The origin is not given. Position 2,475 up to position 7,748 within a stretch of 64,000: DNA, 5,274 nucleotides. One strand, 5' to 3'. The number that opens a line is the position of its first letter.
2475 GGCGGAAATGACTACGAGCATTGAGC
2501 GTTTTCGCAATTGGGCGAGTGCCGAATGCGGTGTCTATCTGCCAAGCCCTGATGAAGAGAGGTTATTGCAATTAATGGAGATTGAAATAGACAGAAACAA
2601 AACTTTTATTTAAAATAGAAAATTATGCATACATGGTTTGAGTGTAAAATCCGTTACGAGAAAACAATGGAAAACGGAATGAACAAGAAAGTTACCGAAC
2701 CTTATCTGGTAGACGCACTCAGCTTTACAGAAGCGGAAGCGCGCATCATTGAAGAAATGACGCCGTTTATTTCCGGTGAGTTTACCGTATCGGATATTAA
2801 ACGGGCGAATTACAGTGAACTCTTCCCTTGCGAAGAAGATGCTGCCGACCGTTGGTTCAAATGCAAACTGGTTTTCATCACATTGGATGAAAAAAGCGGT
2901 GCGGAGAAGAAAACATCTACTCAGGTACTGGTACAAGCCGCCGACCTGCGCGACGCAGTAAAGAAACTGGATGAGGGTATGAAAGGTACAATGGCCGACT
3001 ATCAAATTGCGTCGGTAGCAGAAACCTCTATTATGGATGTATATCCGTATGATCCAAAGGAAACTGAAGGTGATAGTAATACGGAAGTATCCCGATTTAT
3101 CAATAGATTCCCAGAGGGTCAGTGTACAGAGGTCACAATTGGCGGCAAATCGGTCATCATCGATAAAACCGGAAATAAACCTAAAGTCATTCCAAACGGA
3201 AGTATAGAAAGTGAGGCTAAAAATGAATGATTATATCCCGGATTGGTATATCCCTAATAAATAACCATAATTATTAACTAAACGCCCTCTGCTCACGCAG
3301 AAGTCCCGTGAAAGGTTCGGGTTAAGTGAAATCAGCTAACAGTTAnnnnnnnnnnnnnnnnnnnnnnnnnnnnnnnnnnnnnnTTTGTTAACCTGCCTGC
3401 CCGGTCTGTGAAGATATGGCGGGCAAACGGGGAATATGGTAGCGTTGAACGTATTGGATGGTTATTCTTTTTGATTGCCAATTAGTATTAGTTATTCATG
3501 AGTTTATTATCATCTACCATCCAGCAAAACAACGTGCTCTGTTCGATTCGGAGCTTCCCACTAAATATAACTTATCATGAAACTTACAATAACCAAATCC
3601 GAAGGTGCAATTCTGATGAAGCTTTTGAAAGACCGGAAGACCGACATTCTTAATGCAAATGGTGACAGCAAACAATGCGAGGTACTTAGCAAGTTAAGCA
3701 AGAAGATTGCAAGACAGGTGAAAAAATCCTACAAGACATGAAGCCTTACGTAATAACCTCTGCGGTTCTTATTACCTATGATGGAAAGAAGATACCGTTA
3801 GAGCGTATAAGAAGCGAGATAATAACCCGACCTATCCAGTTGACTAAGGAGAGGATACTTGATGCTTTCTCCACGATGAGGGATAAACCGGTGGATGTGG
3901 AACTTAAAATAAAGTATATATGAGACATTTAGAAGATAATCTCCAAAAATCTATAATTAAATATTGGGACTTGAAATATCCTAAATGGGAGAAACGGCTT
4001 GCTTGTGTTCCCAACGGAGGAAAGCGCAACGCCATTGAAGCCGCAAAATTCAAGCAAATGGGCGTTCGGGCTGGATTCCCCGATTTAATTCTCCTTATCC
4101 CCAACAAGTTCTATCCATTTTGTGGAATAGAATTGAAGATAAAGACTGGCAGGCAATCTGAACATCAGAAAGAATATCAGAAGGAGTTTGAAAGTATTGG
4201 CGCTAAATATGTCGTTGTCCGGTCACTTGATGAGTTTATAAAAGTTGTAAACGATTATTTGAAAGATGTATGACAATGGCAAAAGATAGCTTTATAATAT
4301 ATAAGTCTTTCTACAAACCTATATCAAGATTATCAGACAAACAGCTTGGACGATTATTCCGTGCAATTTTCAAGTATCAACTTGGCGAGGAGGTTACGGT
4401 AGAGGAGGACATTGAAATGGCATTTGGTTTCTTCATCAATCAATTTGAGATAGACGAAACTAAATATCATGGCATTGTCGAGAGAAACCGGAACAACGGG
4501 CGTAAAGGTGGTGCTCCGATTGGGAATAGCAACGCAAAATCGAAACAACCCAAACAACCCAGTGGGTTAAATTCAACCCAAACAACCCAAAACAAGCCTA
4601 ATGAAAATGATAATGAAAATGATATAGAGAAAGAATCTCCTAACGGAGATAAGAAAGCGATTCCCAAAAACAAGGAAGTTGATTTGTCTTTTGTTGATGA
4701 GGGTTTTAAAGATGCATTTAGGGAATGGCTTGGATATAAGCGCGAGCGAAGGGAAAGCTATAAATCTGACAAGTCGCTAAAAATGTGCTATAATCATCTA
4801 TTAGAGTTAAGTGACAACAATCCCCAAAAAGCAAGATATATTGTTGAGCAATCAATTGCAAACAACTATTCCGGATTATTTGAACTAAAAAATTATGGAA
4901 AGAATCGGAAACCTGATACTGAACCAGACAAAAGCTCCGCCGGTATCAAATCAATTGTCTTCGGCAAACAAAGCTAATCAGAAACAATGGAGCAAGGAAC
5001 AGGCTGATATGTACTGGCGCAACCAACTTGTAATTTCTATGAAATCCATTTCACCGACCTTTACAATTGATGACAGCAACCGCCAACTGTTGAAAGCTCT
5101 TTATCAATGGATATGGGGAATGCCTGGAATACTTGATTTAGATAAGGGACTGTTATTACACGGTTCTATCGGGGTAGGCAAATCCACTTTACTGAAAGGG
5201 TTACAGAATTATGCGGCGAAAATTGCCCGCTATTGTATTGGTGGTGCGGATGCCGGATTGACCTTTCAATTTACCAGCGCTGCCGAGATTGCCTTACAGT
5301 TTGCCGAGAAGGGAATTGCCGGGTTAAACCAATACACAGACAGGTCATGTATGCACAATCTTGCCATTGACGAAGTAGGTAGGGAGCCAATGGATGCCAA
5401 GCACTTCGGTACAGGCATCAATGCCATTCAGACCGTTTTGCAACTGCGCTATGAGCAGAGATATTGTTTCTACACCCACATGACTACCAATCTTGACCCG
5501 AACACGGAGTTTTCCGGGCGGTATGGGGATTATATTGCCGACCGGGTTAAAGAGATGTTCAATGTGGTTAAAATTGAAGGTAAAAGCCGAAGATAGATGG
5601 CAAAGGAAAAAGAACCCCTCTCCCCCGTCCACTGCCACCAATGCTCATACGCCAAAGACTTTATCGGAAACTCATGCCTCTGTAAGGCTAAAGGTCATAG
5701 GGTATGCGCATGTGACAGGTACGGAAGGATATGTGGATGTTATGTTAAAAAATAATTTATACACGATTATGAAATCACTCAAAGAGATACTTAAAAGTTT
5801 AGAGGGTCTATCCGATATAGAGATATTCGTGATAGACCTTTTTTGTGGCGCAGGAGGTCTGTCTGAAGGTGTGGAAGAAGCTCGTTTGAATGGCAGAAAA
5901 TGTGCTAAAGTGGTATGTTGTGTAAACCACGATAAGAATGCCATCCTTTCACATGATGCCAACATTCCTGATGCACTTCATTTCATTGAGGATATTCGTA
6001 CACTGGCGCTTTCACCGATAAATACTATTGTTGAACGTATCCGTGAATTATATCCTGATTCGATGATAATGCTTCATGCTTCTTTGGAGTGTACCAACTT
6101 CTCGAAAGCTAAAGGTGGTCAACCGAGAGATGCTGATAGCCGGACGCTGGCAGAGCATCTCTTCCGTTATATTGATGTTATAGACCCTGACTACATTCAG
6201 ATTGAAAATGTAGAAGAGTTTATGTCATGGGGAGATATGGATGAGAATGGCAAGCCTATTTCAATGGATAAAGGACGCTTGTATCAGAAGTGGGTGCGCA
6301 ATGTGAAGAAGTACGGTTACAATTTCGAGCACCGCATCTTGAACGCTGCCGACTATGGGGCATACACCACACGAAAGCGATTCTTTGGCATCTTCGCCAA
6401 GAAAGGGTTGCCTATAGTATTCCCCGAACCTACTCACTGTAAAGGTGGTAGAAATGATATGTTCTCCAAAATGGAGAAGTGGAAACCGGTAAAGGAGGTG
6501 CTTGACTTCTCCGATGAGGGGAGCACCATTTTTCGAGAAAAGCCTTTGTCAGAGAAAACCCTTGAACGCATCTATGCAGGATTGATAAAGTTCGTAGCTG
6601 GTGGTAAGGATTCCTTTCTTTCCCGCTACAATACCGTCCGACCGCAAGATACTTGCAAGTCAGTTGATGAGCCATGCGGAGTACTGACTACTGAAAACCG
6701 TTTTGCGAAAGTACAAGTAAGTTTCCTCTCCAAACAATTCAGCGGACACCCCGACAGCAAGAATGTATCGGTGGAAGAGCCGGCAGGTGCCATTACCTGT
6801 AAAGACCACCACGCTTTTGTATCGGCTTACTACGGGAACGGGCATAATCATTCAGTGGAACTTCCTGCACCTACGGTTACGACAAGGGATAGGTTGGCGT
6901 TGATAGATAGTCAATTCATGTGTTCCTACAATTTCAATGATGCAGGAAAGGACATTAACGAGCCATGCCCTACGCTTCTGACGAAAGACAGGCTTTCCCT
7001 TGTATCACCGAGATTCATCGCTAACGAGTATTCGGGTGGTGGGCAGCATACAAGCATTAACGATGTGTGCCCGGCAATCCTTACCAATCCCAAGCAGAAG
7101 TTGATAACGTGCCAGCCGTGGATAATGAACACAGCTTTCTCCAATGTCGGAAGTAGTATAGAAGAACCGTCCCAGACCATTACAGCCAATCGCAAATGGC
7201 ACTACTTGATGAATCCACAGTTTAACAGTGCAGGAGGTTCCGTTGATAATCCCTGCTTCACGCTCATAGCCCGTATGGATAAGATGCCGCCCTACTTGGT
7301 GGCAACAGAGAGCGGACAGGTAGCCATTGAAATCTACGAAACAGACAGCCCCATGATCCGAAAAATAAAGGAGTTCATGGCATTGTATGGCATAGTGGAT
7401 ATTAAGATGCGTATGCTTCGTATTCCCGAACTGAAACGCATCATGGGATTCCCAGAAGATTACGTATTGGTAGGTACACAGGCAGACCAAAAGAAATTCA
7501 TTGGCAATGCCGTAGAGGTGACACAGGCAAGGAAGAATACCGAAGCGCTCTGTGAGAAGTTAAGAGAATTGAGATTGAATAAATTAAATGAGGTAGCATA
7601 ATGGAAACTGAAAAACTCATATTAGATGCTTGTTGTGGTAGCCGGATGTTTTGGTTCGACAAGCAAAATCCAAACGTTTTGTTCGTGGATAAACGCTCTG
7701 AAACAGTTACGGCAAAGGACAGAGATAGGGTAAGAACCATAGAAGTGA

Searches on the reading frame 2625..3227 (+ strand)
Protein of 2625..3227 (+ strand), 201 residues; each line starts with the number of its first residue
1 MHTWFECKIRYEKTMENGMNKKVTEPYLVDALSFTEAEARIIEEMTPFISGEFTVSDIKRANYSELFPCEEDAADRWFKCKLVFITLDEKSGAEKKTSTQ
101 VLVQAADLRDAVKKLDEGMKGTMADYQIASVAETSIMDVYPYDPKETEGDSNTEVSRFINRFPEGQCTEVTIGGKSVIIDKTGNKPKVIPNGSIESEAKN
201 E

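Call 64: search_protein_families(library=pfam, max_evalue=0.001, proteins=[window:2625-3227:+])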
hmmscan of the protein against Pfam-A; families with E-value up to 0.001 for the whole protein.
window:2625-3227:+ (201 aa): 1 family
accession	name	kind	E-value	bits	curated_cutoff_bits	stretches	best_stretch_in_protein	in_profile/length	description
PF14902.11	DUF4494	-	1.3e-65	219.9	27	1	4-142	1-139/139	Domain of unknown function (DUF4494)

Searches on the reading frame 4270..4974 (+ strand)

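Call 64: search_protein_families(library=pfam, max_evalue=0.001, proteins=[window:4270-4974:+])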
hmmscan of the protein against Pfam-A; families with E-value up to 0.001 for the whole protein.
window:4270-4974:+ (235 aa): 1 family
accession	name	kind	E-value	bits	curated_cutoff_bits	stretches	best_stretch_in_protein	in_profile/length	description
PF19808.4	DUF6291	-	5.1e-21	75.1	27.2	1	7-83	1-78/79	Family of unknown function (DUF6291)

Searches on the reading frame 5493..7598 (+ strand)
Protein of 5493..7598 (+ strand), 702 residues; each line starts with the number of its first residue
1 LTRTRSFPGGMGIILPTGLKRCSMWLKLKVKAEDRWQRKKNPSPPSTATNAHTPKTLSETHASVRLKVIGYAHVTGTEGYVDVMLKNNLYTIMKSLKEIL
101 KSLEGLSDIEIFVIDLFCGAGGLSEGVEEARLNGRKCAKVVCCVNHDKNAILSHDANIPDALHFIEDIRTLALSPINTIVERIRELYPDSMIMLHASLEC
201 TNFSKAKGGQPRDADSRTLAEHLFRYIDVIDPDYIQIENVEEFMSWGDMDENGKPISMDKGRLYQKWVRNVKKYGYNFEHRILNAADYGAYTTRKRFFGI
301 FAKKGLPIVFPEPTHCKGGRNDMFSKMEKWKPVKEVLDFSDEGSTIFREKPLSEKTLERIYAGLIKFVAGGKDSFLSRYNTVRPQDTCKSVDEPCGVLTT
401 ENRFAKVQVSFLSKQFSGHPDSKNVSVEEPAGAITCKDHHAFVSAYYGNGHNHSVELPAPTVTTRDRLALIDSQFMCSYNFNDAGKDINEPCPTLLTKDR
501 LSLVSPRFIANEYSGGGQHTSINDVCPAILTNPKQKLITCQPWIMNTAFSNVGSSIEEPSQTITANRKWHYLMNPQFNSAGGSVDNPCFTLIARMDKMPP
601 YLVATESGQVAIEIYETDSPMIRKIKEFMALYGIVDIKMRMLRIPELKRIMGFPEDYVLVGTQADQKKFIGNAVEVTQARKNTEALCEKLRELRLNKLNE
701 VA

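Call 39: search_protein_families(library=pfam, max_evalue=0.001, proteins=[window:5493-7598:+])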
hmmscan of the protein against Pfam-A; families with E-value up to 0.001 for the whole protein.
window:5493-7598:+ (702 aa): 1 family
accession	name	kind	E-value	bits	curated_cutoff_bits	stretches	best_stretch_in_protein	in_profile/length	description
PF00145.23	DNA_methylase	-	3.6e-30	105.9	22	2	113-313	3-169/324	C-5 cytosine-specific DNA methylase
